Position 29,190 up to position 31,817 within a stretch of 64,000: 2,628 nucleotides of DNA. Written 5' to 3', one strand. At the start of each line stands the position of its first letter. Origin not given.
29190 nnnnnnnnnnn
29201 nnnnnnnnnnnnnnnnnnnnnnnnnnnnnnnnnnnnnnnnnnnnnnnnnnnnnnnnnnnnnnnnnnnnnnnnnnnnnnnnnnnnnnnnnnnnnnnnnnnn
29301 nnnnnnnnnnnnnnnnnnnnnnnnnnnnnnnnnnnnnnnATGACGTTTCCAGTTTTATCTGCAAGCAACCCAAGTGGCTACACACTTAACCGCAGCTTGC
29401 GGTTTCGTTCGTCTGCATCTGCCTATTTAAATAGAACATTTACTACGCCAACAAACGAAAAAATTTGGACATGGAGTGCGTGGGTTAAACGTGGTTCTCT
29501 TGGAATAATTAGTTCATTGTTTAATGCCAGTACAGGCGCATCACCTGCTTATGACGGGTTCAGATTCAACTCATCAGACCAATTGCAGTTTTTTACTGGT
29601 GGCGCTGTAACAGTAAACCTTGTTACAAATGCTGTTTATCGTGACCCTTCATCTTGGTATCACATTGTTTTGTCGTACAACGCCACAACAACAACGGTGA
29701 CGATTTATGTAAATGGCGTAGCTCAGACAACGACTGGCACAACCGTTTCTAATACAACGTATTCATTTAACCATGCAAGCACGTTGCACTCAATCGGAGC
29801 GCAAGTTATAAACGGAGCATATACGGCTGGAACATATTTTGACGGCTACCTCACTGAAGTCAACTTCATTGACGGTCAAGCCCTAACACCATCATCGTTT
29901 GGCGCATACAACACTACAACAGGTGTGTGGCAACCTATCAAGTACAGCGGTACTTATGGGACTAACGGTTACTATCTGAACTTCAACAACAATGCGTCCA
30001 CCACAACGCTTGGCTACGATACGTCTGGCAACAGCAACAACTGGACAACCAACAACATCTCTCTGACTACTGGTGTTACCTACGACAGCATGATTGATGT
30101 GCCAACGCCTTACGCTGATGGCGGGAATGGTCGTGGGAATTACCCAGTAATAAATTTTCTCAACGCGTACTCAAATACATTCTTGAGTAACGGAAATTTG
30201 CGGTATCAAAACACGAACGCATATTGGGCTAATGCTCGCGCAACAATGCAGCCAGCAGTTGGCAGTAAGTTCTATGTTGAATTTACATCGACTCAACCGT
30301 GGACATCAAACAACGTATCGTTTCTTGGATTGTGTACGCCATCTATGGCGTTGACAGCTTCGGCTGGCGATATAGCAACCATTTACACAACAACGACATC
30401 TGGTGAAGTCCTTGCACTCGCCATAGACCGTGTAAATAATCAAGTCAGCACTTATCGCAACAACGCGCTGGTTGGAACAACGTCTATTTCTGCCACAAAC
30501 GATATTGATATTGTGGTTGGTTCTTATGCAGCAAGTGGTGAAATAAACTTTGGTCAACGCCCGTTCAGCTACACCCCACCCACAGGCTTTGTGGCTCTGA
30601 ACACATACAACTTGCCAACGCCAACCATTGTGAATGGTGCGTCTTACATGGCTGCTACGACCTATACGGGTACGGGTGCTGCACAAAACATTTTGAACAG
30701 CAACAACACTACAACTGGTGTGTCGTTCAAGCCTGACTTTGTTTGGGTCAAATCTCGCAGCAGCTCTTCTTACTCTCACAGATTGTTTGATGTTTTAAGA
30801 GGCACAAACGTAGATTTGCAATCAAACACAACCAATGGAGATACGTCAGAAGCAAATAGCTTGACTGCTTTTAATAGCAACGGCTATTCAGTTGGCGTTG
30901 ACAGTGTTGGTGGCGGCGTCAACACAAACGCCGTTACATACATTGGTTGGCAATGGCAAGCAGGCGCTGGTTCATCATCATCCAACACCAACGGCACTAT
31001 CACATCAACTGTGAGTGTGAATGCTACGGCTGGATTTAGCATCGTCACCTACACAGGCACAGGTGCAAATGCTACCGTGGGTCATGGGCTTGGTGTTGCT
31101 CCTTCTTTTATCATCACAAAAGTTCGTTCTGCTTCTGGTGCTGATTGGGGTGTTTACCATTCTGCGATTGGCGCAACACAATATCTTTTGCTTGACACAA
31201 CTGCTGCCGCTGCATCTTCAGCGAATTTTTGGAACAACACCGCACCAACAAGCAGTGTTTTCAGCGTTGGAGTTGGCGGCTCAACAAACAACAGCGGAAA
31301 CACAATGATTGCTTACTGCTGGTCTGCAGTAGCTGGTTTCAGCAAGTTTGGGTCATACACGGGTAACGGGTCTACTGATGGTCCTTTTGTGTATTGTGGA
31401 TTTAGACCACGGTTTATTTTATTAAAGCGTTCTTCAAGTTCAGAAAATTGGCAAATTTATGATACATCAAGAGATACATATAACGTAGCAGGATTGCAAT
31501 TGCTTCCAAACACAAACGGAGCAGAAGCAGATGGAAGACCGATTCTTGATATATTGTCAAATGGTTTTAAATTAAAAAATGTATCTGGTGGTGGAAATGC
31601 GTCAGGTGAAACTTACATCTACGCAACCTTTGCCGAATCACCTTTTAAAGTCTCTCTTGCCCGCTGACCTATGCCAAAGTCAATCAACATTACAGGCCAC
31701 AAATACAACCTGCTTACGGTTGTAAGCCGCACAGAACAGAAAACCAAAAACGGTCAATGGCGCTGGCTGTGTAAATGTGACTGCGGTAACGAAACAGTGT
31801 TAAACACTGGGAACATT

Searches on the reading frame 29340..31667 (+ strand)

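Call 12: search_protein_families(library=phrogs, proteins=[window:29340-31667:+], max_evalue=0.00001)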
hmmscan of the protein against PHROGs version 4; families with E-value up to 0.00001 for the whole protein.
window:29340-31667:+ (775 aa): 3 families
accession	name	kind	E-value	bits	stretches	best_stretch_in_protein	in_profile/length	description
phrog_19943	-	head and packaging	3.7e-178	595.6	1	13-775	442-1227/1227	virion structural protein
phrog_24898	-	tail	2.2e-96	324.2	1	430-771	31-364/371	tail fiber protein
phrog_27411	-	unknown function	5.6e-43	148.6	1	26-425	3-437/439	-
